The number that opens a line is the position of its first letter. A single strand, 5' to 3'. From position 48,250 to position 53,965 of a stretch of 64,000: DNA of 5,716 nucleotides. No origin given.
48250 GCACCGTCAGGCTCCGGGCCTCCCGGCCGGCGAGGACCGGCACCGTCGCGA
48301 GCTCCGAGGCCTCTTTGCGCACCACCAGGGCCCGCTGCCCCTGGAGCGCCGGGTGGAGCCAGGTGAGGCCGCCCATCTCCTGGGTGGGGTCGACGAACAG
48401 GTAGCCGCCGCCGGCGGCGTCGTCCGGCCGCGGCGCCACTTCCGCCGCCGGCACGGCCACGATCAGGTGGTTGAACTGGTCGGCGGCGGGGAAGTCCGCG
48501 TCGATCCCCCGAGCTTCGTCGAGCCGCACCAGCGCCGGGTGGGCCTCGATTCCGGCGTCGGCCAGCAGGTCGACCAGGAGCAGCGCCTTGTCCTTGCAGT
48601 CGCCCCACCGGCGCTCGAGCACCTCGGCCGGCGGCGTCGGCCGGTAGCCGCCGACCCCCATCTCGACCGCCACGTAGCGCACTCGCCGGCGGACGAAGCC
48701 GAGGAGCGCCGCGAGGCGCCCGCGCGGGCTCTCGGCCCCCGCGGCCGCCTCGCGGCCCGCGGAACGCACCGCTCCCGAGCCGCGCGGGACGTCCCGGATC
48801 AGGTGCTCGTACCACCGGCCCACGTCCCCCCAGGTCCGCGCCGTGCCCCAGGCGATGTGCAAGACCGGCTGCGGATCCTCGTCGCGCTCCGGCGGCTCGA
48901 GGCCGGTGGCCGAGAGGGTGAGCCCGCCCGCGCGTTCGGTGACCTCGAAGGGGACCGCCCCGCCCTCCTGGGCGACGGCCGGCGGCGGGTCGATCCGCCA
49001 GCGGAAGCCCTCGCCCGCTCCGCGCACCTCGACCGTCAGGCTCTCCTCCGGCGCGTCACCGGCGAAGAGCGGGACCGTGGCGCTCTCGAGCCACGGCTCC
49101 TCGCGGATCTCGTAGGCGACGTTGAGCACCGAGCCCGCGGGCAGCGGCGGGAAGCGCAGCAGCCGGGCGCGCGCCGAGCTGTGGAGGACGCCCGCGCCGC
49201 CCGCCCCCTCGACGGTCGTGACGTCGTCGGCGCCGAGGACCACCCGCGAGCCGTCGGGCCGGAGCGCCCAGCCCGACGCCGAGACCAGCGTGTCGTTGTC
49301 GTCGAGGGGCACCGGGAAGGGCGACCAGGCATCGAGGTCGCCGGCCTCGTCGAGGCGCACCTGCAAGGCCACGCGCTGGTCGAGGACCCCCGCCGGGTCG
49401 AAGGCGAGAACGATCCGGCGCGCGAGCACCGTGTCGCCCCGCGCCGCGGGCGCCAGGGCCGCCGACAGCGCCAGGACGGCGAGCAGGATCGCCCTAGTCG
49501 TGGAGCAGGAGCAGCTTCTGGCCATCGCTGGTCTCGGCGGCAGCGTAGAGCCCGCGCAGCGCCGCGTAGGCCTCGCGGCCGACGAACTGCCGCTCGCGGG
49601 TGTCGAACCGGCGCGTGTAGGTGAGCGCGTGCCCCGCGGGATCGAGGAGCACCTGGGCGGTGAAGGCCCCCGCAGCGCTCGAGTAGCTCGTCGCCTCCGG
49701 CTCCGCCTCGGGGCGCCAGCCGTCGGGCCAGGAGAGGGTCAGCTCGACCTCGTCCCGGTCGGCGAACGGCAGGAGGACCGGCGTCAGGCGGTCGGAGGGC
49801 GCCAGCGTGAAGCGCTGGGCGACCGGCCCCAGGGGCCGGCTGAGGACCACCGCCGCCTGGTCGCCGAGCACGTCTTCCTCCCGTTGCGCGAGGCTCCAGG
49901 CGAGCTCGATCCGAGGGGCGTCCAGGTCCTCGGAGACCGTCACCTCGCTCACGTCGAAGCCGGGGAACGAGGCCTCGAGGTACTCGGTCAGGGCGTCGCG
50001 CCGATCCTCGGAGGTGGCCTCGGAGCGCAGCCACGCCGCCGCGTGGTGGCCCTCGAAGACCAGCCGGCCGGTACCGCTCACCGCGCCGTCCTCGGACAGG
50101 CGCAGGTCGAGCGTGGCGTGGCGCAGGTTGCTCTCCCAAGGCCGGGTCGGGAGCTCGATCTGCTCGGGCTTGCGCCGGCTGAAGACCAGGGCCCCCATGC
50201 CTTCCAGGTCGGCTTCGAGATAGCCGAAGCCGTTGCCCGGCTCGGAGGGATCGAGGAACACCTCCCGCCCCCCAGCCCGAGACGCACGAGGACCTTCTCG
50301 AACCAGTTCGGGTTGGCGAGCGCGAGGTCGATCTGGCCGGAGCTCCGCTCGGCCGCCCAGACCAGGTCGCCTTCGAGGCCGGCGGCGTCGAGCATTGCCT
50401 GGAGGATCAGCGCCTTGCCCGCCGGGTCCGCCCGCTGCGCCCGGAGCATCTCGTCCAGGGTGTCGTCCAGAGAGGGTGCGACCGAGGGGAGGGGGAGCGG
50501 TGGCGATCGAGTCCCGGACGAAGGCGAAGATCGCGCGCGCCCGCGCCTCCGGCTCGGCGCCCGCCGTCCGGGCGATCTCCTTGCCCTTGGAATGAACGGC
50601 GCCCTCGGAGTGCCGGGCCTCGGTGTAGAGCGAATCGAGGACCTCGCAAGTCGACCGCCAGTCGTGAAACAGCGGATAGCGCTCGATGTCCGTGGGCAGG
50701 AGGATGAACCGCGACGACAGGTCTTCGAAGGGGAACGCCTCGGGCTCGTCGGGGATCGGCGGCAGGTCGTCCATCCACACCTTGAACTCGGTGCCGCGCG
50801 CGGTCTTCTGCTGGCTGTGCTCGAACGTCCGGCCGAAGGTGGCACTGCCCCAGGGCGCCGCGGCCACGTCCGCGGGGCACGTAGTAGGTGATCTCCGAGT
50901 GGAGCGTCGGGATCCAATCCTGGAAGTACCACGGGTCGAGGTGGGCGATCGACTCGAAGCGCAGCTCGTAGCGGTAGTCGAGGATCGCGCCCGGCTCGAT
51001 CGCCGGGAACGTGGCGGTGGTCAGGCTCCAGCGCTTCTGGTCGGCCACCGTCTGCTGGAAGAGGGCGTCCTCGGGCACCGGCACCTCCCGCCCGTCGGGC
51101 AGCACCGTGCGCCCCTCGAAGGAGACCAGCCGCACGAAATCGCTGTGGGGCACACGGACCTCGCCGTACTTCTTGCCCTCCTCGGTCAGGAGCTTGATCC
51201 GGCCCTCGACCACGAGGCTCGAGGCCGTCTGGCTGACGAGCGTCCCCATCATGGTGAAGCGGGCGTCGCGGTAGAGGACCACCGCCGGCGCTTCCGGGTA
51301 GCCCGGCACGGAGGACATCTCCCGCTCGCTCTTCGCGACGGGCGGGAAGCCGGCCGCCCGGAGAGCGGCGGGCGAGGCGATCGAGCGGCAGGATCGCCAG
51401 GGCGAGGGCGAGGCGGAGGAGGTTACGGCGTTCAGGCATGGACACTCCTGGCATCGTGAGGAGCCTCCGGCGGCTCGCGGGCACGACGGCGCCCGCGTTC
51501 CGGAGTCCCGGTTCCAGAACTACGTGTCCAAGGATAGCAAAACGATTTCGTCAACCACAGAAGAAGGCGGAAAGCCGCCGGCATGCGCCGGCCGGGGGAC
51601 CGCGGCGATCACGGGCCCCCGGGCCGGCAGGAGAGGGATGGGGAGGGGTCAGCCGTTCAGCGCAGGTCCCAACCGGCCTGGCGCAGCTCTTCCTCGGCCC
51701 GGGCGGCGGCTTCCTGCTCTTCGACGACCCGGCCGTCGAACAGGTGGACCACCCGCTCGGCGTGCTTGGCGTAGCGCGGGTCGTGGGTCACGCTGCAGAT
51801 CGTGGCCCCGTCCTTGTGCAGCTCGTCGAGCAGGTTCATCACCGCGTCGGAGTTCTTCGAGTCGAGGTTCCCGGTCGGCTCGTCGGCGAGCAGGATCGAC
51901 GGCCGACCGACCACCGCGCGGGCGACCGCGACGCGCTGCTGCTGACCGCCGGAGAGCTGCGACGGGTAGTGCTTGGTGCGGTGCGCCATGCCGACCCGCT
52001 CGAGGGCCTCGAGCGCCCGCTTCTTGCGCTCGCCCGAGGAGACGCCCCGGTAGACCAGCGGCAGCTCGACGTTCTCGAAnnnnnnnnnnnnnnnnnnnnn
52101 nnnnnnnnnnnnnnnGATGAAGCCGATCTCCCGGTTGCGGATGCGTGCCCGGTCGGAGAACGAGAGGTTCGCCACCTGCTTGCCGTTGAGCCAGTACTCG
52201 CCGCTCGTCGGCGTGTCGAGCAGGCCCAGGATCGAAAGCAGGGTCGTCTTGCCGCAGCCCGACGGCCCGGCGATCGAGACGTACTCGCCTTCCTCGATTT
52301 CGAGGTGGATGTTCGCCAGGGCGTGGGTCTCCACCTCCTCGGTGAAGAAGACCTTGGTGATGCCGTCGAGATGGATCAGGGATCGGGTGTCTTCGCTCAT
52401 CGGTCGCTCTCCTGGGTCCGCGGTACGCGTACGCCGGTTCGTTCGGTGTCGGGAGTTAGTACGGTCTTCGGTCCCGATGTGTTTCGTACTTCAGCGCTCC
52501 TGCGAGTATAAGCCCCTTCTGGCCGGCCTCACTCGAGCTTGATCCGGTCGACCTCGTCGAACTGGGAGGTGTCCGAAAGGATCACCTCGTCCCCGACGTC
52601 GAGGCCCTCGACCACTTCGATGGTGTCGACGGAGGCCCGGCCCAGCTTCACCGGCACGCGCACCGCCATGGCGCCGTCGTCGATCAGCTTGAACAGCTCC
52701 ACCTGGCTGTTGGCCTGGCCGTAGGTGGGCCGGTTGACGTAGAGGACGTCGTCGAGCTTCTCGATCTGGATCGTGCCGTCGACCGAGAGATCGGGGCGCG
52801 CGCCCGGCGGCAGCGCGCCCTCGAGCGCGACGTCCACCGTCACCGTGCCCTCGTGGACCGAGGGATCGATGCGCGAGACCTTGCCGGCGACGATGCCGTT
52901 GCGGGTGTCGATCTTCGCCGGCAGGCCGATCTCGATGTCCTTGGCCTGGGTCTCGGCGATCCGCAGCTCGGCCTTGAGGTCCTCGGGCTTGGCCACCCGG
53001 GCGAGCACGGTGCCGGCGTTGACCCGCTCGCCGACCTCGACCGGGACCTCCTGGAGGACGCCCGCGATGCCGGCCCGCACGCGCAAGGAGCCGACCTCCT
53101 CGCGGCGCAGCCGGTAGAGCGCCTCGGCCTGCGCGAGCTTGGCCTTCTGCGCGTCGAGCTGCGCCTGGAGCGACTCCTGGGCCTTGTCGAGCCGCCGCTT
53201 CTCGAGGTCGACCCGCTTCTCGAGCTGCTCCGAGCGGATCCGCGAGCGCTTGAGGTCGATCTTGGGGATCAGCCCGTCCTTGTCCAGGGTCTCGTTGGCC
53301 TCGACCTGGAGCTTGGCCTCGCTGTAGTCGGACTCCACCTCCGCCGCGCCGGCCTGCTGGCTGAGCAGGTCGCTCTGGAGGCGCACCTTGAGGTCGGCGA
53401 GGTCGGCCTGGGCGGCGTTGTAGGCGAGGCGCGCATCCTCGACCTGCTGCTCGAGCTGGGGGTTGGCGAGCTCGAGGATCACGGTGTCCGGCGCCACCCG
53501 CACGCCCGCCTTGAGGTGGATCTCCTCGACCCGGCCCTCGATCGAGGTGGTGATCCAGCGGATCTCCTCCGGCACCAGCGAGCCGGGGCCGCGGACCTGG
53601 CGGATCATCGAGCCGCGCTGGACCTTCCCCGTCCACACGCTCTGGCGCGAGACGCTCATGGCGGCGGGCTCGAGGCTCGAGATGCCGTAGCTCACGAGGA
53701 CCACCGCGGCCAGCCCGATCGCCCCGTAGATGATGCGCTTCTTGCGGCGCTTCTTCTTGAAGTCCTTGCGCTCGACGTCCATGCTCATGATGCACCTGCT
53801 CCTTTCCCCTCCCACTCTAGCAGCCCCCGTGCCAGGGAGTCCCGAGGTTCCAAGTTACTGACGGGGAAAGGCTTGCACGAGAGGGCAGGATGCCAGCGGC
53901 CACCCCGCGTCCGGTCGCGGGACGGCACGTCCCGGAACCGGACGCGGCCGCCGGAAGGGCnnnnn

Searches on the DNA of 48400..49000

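Call 29: search_rna_families(source=window, start=48400, end=49000, threshold=evalue, max_evalue=1)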
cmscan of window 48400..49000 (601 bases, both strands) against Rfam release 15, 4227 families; matches with E-value up to 1: 2.
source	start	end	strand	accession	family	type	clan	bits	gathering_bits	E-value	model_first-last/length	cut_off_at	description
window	48616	48667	-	RF02927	Actino-ugpB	Gene; sRNA;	-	21.1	42.5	0.19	1-61/61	no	Actino-ugpB RNA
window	48514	48595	+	RF01782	ASpks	Gene; antisense;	-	20.2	52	0.26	1-75/75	no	ASpks TB sRNA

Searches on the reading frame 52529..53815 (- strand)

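Call 17: search_protein_families(library=pfam, proteins=[window:52529-53815:-], max_evalue=0.00001)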
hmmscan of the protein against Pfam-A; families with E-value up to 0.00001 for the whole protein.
window:52529-53815:- (428 aa): 3 families
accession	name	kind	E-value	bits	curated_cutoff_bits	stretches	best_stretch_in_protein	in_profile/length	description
PF13437.12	HlyD_3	-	7.7e-16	59.2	22.2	1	246-334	2-96/106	HlyD family secretion protein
PF16576.10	HlyD_D23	-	1.2e-12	48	30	1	84-330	18-198/214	Barrel-sandwich domain of CusB or HlyD membrane-fusion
PF13533.13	Biotin_lipoyl_2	-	1.4e-06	28.4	29.8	0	246-273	3-30/32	Biotin-lipoyl like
